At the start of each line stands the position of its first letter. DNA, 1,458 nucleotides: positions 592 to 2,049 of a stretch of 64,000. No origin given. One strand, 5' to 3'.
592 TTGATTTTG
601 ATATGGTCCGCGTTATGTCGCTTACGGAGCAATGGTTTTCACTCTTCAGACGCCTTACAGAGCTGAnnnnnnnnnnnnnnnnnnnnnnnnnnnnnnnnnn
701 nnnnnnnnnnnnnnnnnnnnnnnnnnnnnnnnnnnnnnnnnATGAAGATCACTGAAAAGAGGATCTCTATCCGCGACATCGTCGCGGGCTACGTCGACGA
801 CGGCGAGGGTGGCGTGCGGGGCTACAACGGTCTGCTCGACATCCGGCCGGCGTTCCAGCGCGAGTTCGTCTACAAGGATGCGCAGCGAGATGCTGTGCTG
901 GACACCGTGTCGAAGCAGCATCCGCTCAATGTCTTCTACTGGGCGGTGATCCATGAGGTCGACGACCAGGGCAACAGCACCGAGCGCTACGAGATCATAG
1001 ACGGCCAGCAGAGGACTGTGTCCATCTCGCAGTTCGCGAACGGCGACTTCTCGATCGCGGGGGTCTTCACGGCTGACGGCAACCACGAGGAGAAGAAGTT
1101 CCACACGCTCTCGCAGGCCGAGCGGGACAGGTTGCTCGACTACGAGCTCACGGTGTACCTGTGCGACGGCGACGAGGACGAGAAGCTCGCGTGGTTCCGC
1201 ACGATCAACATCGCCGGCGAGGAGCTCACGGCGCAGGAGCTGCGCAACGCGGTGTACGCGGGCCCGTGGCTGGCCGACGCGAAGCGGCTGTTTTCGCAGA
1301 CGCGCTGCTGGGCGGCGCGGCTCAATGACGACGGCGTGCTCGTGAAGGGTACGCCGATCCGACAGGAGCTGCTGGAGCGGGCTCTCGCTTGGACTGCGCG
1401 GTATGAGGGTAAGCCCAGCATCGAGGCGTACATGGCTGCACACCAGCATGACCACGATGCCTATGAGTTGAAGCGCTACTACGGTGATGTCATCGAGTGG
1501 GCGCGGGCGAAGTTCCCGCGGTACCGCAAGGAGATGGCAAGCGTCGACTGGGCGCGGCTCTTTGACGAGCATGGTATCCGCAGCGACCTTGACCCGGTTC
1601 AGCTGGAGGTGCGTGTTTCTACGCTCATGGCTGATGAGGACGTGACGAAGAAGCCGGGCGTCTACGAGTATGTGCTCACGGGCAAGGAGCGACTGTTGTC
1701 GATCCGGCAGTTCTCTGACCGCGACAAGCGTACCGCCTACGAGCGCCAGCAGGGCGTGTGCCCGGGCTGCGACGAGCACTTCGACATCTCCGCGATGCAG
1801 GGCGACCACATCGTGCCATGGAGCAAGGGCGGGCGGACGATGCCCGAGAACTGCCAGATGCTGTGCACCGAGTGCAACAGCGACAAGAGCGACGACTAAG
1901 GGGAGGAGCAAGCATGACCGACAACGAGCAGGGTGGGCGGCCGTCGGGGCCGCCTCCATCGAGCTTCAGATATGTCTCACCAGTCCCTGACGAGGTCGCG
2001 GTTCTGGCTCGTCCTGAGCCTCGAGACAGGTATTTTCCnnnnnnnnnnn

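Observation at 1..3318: Mosaic defence islet with two sharply low-GC insertions fused in-frame to high-GC neighbours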

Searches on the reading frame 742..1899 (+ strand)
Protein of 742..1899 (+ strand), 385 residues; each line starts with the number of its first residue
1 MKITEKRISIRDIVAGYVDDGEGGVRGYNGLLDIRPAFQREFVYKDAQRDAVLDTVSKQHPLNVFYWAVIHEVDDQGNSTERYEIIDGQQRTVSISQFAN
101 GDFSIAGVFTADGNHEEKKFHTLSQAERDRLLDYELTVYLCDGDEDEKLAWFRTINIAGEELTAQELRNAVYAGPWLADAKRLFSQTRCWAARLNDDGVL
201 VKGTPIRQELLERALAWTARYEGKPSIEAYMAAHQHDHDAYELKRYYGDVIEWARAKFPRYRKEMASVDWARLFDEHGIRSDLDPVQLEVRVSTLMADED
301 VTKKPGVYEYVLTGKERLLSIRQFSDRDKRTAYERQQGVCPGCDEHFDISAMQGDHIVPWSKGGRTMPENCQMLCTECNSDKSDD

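Call 7: search_protein_families(library=pfam, max_evalue=0.1, proteins=[window:742-1896:+])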
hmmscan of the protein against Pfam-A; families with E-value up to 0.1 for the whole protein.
window:742-1896:+ (385 aa): 3 families
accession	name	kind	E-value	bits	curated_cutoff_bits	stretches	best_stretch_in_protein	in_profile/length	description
PF03235.19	GmrSD_N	-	2.3e-20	74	33.2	1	34-172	13-198/199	GmrSD restriction endonuclease, N-terminal domain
PF01844.29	HNH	-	1.5e-14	54.3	21.4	1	340-384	1-46/47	HNH endonuclease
PF14279.12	HNH_5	-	4e-10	39.9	27.5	1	340-383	1-44/56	HNH endonuclease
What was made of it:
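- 742..1899 (+): 385-aa ParB/DUF262 (DGQQR) + HNH endonuclease, the R partner of the methylase. It is host-like in GC3 (0.67-1.0). Pfam GmrSD_N 2.3e-20 plus HNH 1.5e-14, with no DUF1524 (call 7).
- On GmrSD Type IV restriction enzymes (nuclease 742-1899): Pfam GmrSD_N 2.3e-20 (call 7). Only PF01844 HNH and HNH_5 match the C-terminus (call 7).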

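Call 8: search_protein_families(library=padloc, max_evalue=0.1, proteins=[window:742-1896:+])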
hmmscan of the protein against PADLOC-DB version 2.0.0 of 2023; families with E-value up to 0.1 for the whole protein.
window:742-1896:+ (385 aa): 21 families
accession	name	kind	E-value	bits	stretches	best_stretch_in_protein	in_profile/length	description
PDLC03418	REase_II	-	4.9e-135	448.4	1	1-384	1-371/372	Type II restriction enzyme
PDLC03877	NsnA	-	5.5e-27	93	1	30-180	63-208/385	-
PDLC04027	PD-T4-2_A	-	7.6e-14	49.5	1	30-237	50-263/363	-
PDLC03478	REase_II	-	3.3e-05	21.7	1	322-382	94-158/219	Type II restriction enzyme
PDLC04150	HEC-05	-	0.00014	18.9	1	36-72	25-62/583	-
PDLC04157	HEC-06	-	0.00031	17.5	1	36-98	26-88/558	-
PDLC00325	PtuB1|PtuB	-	0.00032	18.4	1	334-384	48-103/213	Unknown function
PDLC02689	Orf5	-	0.00053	16.7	1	36-148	22-128/558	Orf5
PDLC04154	HEC-06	-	0.00083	16.1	1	36-99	27-89/569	-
PDLC04151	HEC-05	-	0.0016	15.2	1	36-73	43-81/600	-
PDLC02695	Orf5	-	0.0021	14.5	1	36-95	23-91/601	Orf5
PDLC02687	Orf5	-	0.0041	13.9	1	36-99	21-83/543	Orf5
PDLC01256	Cas9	-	0.0086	12.9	1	327-385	501-562/711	"CAS-II-A,CAS-II-B,CAS-II-C; effector__SPE"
PDLC02811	DpdB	-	0.01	12.6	1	74-117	108-152/370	DpdB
PDLC04155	HEC-06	-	0.012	12.2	1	36-96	24-84/562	-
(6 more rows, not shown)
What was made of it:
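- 742..1899 (+): PADLOC REase_II PDLC03418 at 4.9e-135 over the full length (call 8).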

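Call 12: find_encoding_contigs(protein=window:742-1899:+, flank=10000, max_places=10)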
Protein window:742-1899:+ (385 aa): 15 contigs read that carry it; 7 places shown.
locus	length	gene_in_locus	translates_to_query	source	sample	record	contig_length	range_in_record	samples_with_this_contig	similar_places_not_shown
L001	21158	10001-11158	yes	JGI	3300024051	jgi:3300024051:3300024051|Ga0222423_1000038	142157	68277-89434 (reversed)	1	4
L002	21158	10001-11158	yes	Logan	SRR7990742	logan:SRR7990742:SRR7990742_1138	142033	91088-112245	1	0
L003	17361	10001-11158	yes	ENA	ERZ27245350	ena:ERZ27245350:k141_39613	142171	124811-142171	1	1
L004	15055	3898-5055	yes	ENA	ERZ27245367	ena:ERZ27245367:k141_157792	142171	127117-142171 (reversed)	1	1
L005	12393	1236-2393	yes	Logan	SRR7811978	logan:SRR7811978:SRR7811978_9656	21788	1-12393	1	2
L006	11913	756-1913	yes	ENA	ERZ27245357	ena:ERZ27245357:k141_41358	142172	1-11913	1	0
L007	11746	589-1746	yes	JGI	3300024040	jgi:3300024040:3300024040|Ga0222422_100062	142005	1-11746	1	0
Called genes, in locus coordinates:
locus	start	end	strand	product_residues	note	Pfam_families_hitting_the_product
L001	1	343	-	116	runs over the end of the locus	-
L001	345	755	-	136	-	-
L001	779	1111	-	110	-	-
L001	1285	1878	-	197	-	PF10686:YAcAr (weak)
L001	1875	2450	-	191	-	-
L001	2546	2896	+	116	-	-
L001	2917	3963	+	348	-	-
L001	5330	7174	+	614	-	PF08706:D5_N, PF19263:DUF5906, PF03288:Pox_D5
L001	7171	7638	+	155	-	-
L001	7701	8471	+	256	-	-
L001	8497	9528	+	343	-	PF13651:EcoRI_methylase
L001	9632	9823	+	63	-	-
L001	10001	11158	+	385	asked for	PF03235:GmrSD_N, PF01844:HNH, PF14279:HNH_5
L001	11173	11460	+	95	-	-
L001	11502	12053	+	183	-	-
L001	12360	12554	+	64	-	-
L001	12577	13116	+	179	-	-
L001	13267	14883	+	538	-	PF01145:Band_7, PF15975:Flot (weak)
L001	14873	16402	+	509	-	PF00580:UvrD-helicase, PF13604:AAA_30 (weak), PF13245:AAA_19, PF13361:UvrD_C, PF13087:AAA_12 (weak), PF13361:UvrD_C, PF13538:UvrD_C_2 (weak)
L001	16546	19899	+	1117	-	-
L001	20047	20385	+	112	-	-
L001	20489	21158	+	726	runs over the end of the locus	PF01751:Toprim, PF01131:Topoisom_bac, PF13342:Toprim_Crpt (faint), PF13101:DUF3945 (weak)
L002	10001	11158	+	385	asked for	PF03235:GmrSD_N, PF01844:HNH, PF14279:HNH_5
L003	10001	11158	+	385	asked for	PF03235:GmrSD_N, PF01844:HNH, PF14279:HNH_5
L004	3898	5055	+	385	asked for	PF03235:GmrSD_N, PF01844:HNH, PF14279:HNH_5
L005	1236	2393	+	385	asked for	PF03235:GmrSD_N, PF01844:HNH, PF14279:HNH_5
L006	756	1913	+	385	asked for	PF03235:GmrSD_N, PF01844:HNH, PF14279:HNH_5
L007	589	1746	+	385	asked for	PF03235:GmrSD_N, PF01844:HNH, PF14279:HNH_5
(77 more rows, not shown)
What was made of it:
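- Most gene callers skipped both ORFs on the 142-kb contigs (call 12).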

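Call 25: find_homologous_proteins(query=window:742-1896:+, max_evalue=1e-10)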
Query window:742-1896:+ (385 aa): 8000 proteins with E <= 1e-10 among 8000 candidates; the best 120 are listed.
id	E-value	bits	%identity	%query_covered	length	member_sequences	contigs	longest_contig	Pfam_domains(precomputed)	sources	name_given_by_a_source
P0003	1.5e-264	895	100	100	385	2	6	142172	PF01844.30,PF14279.13,PF03235.20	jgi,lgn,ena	-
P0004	1.6e-183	628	72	100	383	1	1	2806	PF01844.30,PF14279.13,PF03235.20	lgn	-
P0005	2.1e-159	549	63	100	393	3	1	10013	PF01844.30,PF14279.13,PF03235.20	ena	-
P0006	1.4e-146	507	61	100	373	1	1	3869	PF01844.30,PF14279.13,PF03235.20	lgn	-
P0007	2.1e-145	503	61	100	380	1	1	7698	PF01844.30,PF03235.20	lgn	-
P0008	1.9e-139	483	59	100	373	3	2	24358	PF01844.30,PF14279.13,PF03235.20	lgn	-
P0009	2.6e-136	473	58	100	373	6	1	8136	PF01844.30,PF14279.13,PF03235.20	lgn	-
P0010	2.8e-136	473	57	100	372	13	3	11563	PF01844.30,PF14279.13,PF03235.20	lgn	-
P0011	5.3e-136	472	57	100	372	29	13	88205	PF01844.30,PF14279.13,PF03235.20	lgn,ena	-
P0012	3.7e-135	469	57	100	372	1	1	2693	PF01844.30,PF14279.13,PF03235.20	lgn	-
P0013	3.3e-133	463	55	100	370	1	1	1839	PF01844.30,PF14279.13,PF03235.20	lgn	-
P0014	6.8e-133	461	54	100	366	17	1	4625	PF01844.30,PF14279.13,PF03235.20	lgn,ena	-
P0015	1.2e-132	461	56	100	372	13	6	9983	PF01844.30,PF14279.13,PF03235.20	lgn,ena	-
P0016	3.3e-132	459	56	100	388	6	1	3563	PF01844.30,PF14279.13,PF03235.20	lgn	-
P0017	7.2e-132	458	56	99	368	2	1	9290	PF01844.30,PF14279.13,PF03235.20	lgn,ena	-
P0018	7.3e-132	458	58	99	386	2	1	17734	PF01844.30,PF14279.13,PF03235.20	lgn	-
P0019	8.1e-132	458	55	100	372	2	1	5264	PF01844.30,PF14279.13,PF03235.20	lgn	-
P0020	1.3e-131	457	55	100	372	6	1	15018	PF01844.30,PF14279.13,PF03235.20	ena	-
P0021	1.3e-131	457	57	100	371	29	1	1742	PF01844.30,PF14279.13,PF03235.20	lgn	-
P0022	3.3e-131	456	56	99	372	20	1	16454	PF01844.30,PF14279.13,PF03235.20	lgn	-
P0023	3.3e-131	456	56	99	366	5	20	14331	PF01844.30,PF03235.20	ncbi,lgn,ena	-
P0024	4.1e-131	456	55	99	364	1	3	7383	PF01844.30,PF14279.13,PF03235.20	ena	-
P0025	4.5e-131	455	57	100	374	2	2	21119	PF01844.30,PF14279.13,PF03235.20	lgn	-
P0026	6.0e-131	455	57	100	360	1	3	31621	PF01844.30,PF14279.13,PF03235.20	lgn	-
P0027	7.3e-131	455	55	99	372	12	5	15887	PF01844.30,PF14279.13,PF03235.20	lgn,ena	-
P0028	8.1e-131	455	55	99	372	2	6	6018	PF01844.30,PF14279.13,PF03235.20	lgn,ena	-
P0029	1.3e-130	454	54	100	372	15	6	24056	PF01844.30,PF14279.13,PF03235.20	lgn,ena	-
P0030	1.6e-130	454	54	100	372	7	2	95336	PF01844.30,PF14279.13,PF03235.20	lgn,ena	-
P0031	2.0e-130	453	55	99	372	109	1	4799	PF01844.30,PF14279.13,PF03235.20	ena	-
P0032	2.6e-130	453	55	100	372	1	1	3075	PF01844.30,PF14279.13,PF03235.20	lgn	-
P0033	2.6e-130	453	56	100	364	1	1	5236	PF01844.30,PF14279.13,PF03235.20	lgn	-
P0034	3.9e-130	452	54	100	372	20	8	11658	PF01844.30,PF14279.13,PF03235.20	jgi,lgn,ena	-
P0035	4.1e-130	452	55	100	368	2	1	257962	PF01844.30,PF14279.13,PF03235.20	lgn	-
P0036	7.2e-130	452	55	99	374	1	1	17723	PF01844.30,PF14279.13,PF03235.20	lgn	-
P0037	8.3e-130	451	55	100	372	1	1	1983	PF01844.30,PF14279.13,PF03235.20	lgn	-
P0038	8.5e-130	451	55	99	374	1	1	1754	PF01844.30,PF14279.13,PF03235.20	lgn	-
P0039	8.9e-130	451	54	99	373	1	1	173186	PF01844.30,PF14279.13,PF03235.20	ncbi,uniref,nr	ncbi:HNH endonuclease family protein [Caniella muris]|uniref:HNH endonuclease family protein n=1 Tax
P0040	1.1e-129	451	55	99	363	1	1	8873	PF01844.30,PF14279.13,PF03235.20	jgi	-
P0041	1.5e-129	450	54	99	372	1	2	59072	PF01844.30,PF14279.13,PF03235.20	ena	-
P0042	1.9e-129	450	54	99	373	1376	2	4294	PF01844.30,PF14279.13,PF03235.20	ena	-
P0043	2.0e-129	450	56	99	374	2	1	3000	PF01844.30,PF14279.13,PF03235.20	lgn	-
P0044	2.1e-129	450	57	100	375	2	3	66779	PF01844.30,PF14279.13,PF03235.20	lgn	-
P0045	2.2e-129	450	55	99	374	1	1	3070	PF01844.30,PF14279.13,PF03235.20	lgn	-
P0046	2.4e-129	450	55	99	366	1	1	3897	PF01844.30,PF14279.13,PF03235.20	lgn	-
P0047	2.5e-129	450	54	100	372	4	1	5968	PF01844.30,PF14279.13,PF03235.20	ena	-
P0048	2.5e-129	450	54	99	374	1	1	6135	PF01844.30,PF14279.13,PF03235.20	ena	-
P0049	2.6e-129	450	54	99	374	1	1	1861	PF01844.30,PF14279.13,PF03235.20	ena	-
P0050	4.2e-129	449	57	99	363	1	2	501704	PF01844.30,PF14279.13,PF03235.20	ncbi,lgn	-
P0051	4.3e-129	449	55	99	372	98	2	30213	PF01844.30,PF14279.13,PF03235.20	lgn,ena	-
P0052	4.9e-129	449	56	99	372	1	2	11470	PF01844.30,PF14279.13,PF03235.20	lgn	-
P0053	5.6e-129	449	55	99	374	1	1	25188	PF01844.30,PF14279.13,PF03235.20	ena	-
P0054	6.4e-129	448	57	100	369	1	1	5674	PF01844.30,PF14279.13,PF03235.20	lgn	-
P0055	7.3e-129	448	57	99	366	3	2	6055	PF01844.30,PF03235.20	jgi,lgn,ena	-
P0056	8.1e-129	448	55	100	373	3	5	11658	PF01844.30,PF14279.13,PF03235.20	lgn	-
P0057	1.4e-128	447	54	99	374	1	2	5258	PF01844.30,PF14279.13,PF03235.20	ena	-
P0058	2.0e-128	447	54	100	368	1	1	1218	PF01844.30,PF14279.13,PF03235.20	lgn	-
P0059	2.9e-128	446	55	99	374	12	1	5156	PF01844.30,PF14279.13,PF03235.20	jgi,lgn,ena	-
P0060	3.9e-128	446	55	100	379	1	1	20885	PF01844.30,PF14279.13,PF03235.20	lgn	-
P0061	4.7e-128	446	55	100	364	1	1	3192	PF01844.30,PF14279.13,PF03235.20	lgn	-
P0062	4.7e-128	446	55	99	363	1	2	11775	PF01844.30,PF14279.13,PF03235.20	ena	-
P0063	5.1e-128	445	56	100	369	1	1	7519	PF01844.30,PF14279.13,PF03235.20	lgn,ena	-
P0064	5.2e-128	445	56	100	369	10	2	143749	PF01844.30,PF14279.13,PF03235.20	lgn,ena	-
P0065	5.4e-128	445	55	99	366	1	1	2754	PF01844.30,PF14279.13,PF03235.20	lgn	-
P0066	7.4e-128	445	55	100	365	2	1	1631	PF01844.30,PF14279.13,PF03235.20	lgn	-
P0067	7.5e-128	445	55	100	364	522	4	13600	PF01844.30,PF14279.13,PF03235.20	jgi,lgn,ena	-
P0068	7.7e-128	445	55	99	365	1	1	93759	PF01844.30,PF14279.13,PF03235.20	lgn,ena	-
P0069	9.0e-128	445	55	100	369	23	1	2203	PF01844.30,PF14279.13,PF03235.20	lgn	-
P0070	9.6e-128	445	55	100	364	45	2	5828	PF01844.30,PF14279.13,PF03235.20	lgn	-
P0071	1.0e-127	444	56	100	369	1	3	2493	PF01844.30,PF14279.13,PF03235.20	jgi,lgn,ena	jgi:hypothetical protein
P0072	1.1e-127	444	55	100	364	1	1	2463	PF01844.30,PF14279.13,PF03235.20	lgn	-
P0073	1.3e-127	444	56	99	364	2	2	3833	PF01844.30,PF14279.13,PF03235.20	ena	-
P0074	1.4e-127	444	55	100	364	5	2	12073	PF01844.30,PF14279.13,PF03235.20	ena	-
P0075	1.4e-127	444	55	99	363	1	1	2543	PF01844.30,PF14279.13,PF03235.20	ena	-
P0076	1.4e-127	444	54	100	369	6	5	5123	PF01844.30,PF14279.13,PF03235.20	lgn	-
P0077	1.6e-127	444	56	99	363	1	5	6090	PF01844.30,PF14279.13,PF03235.20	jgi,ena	-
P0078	1.7e-127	444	55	99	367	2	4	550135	PF01844.30,PF03235.20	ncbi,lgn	-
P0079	1.8e-127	444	55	99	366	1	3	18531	PF01844.30,PF03235.20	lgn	-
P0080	1.8e-127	444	55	100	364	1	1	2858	PF01844.30,PF14279.13,PF03235.20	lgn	-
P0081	1.8e-127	444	55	100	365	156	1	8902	PF01844.30,PF14279.13,PF03235.20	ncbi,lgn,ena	-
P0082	2.3e-127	443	56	100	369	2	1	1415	PF01844.30,PF14279.13,PF03235.20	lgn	-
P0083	2.3e-127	443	55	99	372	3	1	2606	PF01844.30,PF14279.13,PF03235.20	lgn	-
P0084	2.4e-127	443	55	99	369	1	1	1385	PF01844.30,PF14279.13,PF03235.20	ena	-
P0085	2.5e-127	443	55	100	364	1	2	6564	PF01844.30,PF14279.13,PF03235.20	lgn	-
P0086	2.8e-127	443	55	100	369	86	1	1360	PF01844.30,PF14279.13,PF03235.20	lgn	-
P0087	2.8e-127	443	54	99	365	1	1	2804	PF01844.30,PF14279.13,PF03235.20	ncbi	-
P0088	2.9e-127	443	55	99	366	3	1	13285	PF01844.30,PF14279.13,PF03235.20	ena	-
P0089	3.0e-127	443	56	99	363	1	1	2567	PF01844.30,PF14279.13,PF03235.20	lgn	-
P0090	3.1e-127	443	52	100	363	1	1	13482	PF01844.30,PF14279.13,PF03235.20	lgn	-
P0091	3.1e-127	443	55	99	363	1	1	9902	PF01844.30,PF03235.20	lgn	-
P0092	3.4e-127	443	55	99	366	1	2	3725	PF01844.30,PF14279.13,PF03235.20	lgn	-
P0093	3.4e-127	443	54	100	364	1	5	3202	PF01844.30,PF14279.13,PF03235.20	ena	-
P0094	3.5e-127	443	56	100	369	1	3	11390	PF01844.30,PF14279.13,PF03235.20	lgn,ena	-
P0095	3.9e-127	443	56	99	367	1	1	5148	PF01844.30,PF14279.13,PF03235.20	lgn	-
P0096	4.1e-127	442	54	99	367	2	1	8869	PF01844.30,PF14279.13,PF03235.20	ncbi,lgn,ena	-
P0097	4.4e-127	442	55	100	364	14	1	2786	PF01844.30,PF14279.13,PF03235.20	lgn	-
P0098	5.1e-127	442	56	100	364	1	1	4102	PF01844.30,PF14279.13,PF03235.20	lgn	-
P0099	5.9e-127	442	56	99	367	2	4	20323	PF01844.30,PF14279.13,PF03235.20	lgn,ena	-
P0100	6.1e-127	442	54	99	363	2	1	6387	PF01844.30,PF14279.13,PF03235.20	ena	-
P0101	6.3e-127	442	53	99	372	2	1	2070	PF01844.30,PF14279.13,PF03235.20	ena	-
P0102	6.4e-127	442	56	100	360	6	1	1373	PF01844.30,PF14279.13,PF03235.20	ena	-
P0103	7.3e-127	442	55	100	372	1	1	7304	PF01844.30,PF14279.13,PF03235.20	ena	-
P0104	7.5e-127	442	54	99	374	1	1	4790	PF01844.30,PF14279.13,PF03235.20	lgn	-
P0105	7.8e-127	442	54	99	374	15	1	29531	PF01844.30,PF14279.13,PF03235.20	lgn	-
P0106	8.0e-127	441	54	100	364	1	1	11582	PF01844.30,PF14279.13,PF03235.20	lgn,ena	-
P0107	8.1e-127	441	54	100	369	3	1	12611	PF01844.30,PF14279.13,PF03235.20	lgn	-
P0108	9.6e-127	441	55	100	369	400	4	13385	PF01844.30,PF14279.13,PF03235.20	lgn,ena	-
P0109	9.8e-127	441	55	100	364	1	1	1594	PF01844.30,PF14279.13,PF03235.20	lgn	-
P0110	1.0e-126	441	53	100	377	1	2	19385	PF01844.30,PF14279.13,PF03235.20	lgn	-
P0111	1.1e-126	441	55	99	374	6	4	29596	PF01844.30,PF14279.13,PF03235.20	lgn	-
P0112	1.1e-126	441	54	99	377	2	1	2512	PF01844.30,PF14279.13,PF03235.20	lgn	-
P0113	1.2e-126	441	55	100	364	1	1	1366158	PF01844.30,PF14279.13,PF03235.20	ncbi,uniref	ncbi:HNH endonuclease family protein [Gordonia sp. DT101]|uniref:HNH endonuclease family protein n=1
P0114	1.5e-126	441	53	100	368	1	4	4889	PF01844.30,PF14279.13,PF03235.20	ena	-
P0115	1.5e-126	441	55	100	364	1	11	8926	PF01844.30,PF14279.13,PF03235.20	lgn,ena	-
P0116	1.5e-126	441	55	100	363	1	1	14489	PF01844.30,PF14279.13,PF03235.20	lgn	-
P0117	1.6e-126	441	56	99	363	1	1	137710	PF01844.30,PF14279.13,PF03235.20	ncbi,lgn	-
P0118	1.7e-126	440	55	99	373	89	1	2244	PF01844.30,PF14279.13,PF03235.20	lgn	-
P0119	1.7e-126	440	54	100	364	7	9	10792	PF01844.30,PF14279.13,PF03235.20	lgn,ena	-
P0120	1.7e-126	440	52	100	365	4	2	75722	PF01844.30,PF14279.13,PF03235.20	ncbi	-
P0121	1.8e-126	440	55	100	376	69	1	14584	PF01844.30,PF14279.13,PF03235.20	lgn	-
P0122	2.3e-126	440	55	100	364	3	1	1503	PF01844.30,PF14279.13,PF03235.20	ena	-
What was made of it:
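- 742..1899 (+): More than 8000 homologs (call 25).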

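Call 27: find_encoding_contigs(protein=P0005, flank=6000, max_places=2)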
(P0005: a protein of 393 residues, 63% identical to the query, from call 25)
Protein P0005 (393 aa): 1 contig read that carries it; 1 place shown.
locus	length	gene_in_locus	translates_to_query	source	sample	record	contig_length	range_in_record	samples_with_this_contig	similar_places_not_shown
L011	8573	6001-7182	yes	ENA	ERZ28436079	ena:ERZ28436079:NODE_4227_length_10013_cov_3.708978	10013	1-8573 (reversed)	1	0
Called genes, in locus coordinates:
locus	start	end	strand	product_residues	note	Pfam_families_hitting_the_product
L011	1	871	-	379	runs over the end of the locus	PF26125:AcrVA2-like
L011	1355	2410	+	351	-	PF13651:EcoRI_methylase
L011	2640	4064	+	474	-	PF13250:SNIPE, PF10544:T5orf172, PF13455:MUG113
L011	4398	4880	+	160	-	-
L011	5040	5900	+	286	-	-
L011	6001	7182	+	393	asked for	PF03235:GmrSD_N, PF01844:HNH, PF14279:HNH_5 (weak)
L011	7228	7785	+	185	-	-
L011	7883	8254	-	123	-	-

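Call 28: find_encoding_contigs(protein=P0004, flank=6000, max_places=2)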
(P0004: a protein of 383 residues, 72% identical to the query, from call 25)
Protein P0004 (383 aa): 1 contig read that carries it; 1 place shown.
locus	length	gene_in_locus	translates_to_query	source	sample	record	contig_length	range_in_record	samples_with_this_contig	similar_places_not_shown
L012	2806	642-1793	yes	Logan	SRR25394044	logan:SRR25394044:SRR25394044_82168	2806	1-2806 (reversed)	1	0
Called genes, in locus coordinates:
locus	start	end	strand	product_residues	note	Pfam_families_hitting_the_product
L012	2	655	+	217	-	?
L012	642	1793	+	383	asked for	PF03235:GmrSD_N, PF01844:HNH, PF14279:HNH_5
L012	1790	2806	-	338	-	?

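Call 29: find_encoding_contigs(protein=P0008, flank=6000, max_places=2)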
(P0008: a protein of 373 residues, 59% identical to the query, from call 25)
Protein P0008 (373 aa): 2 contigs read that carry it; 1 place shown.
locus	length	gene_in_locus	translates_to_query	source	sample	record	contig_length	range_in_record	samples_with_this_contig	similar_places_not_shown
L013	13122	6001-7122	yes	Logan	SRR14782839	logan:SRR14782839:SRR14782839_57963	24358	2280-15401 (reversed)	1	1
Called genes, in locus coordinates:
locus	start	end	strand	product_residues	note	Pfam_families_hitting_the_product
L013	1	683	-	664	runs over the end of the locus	PF14311:DUF4379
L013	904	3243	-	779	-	PF14311:DUF4379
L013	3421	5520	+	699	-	PF13651:EcoRI_methylase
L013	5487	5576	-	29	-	-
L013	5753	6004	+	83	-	-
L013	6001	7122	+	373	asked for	PF03235:GmrSD_N, PF01844:HNH, PF14279:HNH_5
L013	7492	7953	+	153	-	-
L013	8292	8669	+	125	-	-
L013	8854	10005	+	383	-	PF09617:Cas_GSU0053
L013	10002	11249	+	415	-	-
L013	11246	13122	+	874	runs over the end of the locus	PF18019:Cas3_HD (faint), PF22590:Cas3-like_C_2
